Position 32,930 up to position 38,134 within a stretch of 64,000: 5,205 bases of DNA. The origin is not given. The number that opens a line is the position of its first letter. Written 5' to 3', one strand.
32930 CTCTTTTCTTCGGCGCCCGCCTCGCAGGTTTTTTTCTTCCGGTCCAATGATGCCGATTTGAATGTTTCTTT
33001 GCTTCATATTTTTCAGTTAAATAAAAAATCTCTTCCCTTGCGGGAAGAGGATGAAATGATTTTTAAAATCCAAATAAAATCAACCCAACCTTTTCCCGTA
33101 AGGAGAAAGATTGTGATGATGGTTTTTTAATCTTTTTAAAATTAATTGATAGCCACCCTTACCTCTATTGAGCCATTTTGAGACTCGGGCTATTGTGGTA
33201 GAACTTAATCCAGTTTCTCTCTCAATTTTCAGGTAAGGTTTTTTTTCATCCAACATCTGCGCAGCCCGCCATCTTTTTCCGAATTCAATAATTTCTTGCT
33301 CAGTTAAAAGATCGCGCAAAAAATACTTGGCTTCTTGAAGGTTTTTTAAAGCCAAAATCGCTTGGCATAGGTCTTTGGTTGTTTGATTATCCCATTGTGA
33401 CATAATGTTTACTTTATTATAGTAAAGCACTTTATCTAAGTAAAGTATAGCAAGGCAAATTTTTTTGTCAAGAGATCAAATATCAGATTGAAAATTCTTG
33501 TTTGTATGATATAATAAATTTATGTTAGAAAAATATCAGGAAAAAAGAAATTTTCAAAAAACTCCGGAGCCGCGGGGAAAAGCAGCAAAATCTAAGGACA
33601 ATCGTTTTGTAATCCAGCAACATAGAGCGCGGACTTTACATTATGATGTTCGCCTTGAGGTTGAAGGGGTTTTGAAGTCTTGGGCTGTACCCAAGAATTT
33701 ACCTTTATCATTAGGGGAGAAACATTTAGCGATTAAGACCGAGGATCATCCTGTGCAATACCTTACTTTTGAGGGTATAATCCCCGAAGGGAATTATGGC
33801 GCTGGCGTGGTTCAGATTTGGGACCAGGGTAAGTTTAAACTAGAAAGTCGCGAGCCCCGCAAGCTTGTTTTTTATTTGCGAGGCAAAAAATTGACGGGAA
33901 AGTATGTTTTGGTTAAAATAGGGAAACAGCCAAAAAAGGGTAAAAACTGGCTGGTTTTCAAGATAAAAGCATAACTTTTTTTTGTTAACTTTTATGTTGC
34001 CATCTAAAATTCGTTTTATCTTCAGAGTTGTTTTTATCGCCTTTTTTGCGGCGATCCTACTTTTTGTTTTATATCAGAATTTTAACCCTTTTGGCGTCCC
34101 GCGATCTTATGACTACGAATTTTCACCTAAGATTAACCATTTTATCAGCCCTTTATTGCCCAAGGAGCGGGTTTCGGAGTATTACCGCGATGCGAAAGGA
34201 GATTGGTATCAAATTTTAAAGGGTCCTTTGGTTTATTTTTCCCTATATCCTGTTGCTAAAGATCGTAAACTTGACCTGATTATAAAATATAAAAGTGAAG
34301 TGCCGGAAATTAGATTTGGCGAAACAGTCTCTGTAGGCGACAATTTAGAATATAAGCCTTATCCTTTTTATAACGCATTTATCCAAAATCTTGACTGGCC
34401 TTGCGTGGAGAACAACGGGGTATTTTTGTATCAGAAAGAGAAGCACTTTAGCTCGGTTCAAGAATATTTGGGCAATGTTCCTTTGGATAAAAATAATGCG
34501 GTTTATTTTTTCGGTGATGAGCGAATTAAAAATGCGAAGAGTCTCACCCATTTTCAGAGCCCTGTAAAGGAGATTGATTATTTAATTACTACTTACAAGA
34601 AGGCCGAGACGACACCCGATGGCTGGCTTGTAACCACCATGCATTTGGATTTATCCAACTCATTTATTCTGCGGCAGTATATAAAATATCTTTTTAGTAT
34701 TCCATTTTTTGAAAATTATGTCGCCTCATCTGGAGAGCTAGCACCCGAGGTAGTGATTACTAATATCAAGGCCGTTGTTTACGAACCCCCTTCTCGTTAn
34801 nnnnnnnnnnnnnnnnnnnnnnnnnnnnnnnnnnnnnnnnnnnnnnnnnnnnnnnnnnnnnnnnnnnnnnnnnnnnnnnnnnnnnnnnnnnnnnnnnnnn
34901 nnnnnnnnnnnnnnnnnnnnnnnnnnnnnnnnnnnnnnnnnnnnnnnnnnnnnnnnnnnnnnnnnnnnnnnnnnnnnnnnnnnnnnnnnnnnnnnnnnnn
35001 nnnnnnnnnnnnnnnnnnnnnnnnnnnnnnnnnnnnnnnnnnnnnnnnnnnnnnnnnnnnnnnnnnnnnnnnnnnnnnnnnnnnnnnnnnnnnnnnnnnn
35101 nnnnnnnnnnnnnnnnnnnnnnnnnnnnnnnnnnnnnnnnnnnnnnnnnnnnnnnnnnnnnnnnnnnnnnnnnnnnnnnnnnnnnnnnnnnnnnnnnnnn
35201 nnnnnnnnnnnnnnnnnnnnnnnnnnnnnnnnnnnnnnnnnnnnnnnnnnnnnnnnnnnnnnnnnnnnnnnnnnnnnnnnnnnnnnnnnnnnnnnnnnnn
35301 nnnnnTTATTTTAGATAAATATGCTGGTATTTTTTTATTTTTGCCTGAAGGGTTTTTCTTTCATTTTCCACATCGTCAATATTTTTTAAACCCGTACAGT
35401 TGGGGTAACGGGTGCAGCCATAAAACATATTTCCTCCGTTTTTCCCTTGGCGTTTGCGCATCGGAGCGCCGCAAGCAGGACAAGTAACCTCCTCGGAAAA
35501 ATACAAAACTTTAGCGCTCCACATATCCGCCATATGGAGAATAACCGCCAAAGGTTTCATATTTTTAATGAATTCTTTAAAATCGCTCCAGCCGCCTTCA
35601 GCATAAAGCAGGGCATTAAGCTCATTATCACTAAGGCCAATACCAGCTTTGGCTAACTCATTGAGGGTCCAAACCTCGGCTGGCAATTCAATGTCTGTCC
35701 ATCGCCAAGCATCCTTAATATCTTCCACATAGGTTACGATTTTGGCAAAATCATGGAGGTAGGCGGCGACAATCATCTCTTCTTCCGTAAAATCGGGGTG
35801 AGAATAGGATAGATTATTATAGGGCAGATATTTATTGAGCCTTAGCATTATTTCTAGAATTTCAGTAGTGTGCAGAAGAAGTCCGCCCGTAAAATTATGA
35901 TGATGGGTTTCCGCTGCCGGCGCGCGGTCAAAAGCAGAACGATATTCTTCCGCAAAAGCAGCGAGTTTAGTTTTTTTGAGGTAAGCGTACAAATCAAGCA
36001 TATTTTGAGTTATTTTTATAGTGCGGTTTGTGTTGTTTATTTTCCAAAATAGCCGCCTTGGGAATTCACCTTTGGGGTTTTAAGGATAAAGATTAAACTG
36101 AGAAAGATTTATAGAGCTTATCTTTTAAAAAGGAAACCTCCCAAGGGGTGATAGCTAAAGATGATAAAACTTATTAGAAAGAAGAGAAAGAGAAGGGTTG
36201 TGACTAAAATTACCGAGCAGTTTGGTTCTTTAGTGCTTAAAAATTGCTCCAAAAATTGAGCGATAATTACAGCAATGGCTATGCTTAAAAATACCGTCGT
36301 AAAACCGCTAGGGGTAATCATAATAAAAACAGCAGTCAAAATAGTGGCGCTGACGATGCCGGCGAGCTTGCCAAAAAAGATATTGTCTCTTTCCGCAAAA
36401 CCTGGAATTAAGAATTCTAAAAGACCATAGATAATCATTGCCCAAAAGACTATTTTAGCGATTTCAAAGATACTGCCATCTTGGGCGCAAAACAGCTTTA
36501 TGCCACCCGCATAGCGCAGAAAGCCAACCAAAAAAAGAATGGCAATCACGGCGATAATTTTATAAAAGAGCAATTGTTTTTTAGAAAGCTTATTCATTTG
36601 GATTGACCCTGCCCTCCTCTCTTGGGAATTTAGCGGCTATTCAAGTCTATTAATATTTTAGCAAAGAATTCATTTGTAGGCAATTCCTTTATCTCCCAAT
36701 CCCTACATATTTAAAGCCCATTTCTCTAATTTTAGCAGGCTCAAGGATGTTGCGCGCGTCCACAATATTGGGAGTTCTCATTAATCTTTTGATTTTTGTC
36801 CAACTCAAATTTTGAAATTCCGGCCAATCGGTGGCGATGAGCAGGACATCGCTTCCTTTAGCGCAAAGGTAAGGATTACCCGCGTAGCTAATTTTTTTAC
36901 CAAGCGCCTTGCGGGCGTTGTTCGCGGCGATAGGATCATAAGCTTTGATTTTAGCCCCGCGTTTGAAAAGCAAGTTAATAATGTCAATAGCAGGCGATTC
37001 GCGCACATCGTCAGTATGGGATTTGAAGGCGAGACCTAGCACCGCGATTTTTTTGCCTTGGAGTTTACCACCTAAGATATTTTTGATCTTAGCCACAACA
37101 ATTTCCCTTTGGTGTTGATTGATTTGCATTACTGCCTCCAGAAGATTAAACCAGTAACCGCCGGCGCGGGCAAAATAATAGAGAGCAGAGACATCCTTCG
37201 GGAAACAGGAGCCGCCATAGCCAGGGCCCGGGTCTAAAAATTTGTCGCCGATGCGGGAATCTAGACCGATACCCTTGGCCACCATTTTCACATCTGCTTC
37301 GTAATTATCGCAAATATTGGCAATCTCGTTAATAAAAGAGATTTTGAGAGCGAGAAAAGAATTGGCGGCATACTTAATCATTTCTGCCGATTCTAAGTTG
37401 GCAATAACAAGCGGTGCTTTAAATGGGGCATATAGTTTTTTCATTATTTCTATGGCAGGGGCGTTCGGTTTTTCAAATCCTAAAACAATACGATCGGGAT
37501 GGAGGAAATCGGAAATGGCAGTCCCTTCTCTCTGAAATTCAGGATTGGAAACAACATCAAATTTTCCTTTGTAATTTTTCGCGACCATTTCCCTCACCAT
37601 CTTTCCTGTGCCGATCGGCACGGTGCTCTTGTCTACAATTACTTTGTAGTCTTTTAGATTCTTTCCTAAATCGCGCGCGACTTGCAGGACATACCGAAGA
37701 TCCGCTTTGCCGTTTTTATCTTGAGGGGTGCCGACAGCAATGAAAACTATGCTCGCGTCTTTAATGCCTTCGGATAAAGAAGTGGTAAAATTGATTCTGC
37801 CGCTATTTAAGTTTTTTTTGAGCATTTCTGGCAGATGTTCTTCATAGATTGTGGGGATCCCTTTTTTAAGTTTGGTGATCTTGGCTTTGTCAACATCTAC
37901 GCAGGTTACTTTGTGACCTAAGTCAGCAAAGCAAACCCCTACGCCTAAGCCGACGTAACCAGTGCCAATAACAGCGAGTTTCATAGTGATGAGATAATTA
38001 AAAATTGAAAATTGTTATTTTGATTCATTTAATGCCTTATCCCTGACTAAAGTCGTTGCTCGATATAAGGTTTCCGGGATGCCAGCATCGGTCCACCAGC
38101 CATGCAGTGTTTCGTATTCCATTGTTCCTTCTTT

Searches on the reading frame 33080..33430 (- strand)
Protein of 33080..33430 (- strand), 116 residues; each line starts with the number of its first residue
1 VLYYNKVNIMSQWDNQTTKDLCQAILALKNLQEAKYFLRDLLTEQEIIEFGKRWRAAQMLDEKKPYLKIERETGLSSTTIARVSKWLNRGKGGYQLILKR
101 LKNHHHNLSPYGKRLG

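Call 87: search_protein_families(library=pfam, proteins=[window:33080-33430:-], max_evalue=0.001)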
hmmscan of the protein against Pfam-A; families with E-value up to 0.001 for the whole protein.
window:33080-33430:- (116 aa): 1 family
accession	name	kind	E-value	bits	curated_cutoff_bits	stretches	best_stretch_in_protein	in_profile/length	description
PF01371.25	Trp_repressor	-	1.2e-20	73.8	27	1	19-101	4-87/88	Trp repressor protein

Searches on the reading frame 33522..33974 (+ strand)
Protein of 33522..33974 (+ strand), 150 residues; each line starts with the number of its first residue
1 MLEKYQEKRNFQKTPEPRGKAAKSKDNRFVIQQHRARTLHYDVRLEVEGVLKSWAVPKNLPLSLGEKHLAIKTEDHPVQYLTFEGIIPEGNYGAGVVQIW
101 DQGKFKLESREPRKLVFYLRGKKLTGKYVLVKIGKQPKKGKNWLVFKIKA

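Call 87: search_protein_families(library=pfam, proteins=[window:33522-33974:+], max_evalue=0.001)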
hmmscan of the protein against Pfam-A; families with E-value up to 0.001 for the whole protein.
window:33522-33974:+ (150 aa): 1 family
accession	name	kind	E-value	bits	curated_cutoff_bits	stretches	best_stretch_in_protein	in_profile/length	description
PF13298.12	LigD_N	-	1.1e-37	128.9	31.1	1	32-132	1-107/107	DNA Ligase D 3'-phosphoesterase domain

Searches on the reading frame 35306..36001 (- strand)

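Call 42: search_protein_families(library=pfam, proteins=[window:35306-36001:-], max_evalue=0.0001)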
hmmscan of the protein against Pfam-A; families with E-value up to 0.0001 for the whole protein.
window:35306-36001:- (231 aa): 2 families
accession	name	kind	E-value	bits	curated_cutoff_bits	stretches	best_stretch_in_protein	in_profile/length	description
PF01396.24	Zn_ribbon_Top1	-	5.3e-14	52.2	32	1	172-209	2-37/39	Topoisomerase DNA binding C4 zinc finger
PF07514.17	TraI_2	-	2.2e-05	24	23.9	1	18-111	43-142/324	Putative helicase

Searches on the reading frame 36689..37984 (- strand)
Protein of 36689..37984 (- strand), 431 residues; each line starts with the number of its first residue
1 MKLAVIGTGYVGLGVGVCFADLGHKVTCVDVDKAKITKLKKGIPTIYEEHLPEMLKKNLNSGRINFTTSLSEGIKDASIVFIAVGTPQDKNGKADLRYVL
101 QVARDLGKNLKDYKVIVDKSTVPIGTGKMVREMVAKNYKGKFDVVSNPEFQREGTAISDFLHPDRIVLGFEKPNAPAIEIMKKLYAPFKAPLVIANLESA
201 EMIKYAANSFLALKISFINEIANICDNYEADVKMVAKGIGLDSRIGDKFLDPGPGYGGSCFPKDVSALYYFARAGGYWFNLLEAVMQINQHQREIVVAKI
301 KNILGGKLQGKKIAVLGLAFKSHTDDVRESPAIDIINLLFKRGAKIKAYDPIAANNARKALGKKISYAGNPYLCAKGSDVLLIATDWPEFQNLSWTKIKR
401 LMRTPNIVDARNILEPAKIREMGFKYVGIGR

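Call 42: search_protein_families(library=pfam, proteins=[window:36689-37984:-], max_evalue=0.0001)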
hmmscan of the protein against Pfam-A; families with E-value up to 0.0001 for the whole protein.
window:36689-37984:- (431 aa): 6 families
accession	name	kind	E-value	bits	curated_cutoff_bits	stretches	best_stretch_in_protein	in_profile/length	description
PF03721.20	UDPG_MGDP_dh_N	-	7e-63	212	27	1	1-176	1-181/187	UDP-glucose/GDP-mannose dehydrogenase family, NAD binding domain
PF00984.24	UDPG_MGDP_dh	-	7.5e-38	129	25.4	1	198-290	1-93/94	UDP-glucose/GDP-mannose dehydrogenase family, central domain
PF03720.21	UDPG_MGDP_dh_C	-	8.1e-36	123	30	1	314-416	1-103/103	UDP-glucose/GDP-mannose dehydrogenase family, UDP binding domain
PF02737.24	3HCDH_N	-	2.5e-07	31.2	22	1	2-84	1-86/180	3-hydroxyacyl-CoA dehydrogenase, NAD binding domain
PF03446.21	NAD_binding_2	-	2.3e-05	24.9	21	0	2-134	1-107/161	NAD binding domain of 6-phosphogluconate dehydrogenase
PF00070.33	Pyr_redox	-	4.3e-05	24.4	22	0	2-51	1-50/82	Pyridine nucleotide-disulphide oxidoreductase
